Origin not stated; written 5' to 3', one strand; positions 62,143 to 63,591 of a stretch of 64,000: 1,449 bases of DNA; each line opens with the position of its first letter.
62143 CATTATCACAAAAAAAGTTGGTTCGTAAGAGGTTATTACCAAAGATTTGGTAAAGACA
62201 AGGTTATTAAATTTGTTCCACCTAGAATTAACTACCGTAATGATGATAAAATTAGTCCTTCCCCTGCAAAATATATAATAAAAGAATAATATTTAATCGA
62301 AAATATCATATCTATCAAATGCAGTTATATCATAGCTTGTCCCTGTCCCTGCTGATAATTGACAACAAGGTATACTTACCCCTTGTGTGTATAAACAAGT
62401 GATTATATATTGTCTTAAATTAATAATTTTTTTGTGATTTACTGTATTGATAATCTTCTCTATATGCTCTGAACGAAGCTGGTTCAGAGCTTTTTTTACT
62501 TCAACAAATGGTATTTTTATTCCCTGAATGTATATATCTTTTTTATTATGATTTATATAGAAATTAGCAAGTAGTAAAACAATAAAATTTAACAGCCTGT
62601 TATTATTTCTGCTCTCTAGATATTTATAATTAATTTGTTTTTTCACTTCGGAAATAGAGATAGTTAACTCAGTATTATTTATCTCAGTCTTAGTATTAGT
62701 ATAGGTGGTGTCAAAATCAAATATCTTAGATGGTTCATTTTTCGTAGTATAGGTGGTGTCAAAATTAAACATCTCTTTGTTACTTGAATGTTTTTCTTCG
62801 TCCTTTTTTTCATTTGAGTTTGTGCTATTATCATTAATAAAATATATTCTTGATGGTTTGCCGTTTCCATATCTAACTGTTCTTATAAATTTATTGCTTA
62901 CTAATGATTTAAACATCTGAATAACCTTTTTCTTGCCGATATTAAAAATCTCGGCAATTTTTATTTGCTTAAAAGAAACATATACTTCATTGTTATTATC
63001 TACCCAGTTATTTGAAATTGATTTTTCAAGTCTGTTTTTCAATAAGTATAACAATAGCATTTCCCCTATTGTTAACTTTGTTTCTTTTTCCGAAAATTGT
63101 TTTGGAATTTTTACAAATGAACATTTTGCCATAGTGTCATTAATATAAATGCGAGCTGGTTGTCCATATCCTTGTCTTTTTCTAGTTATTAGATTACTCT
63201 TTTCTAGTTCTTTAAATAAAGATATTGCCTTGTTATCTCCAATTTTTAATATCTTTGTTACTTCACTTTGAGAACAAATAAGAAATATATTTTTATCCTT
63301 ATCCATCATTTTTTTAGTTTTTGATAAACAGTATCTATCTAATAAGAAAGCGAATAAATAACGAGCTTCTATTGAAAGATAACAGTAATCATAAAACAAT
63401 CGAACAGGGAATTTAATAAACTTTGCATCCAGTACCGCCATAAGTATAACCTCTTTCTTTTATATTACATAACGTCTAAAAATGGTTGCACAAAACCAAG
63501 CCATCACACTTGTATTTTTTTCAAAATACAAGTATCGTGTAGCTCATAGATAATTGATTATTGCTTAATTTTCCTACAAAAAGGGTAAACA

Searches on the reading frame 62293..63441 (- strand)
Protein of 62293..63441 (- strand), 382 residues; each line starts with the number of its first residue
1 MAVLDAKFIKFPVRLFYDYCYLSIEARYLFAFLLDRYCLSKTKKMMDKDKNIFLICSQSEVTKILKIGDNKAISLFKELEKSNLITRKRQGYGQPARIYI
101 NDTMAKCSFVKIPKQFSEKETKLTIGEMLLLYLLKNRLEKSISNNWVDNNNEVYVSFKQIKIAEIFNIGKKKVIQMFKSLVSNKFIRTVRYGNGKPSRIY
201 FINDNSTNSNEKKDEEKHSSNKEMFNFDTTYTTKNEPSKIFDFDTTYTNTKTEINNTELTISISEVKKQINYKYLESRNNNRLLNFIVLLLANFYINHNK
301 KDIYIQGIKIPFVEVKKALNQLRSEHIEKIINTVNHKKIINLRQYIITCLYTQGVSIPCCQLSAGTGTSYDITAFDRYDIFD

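Call 37: search_protein_families(library=pfam, proteins=[window:62293-63441:-], max_evalue=0.01)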
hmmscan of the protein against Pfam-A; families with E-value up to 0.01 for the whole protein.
window:62293-63441:- (382 aa): 4 families
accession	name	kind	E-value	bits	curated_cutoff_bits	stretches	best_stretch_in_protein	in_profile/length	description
PF06970.17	RepA_N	-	1.1e-26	93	30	2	108-180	2-76/76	Replication initiator protein A (RepA) N-terminus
PF19481.4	DUF6017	-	8.2e-05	23.3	27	1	257-353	30-129/148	Family of unknown function (DUF6017)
PF13730.12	HTH_36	-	0.0028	17.9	25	0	47-85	19-55/55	Helix-turn-helix domain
PF13545.12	HTH_Crp_2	-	0.0093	16.3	27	0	149-190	15-55/70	Crp-like helix-turn-helix domain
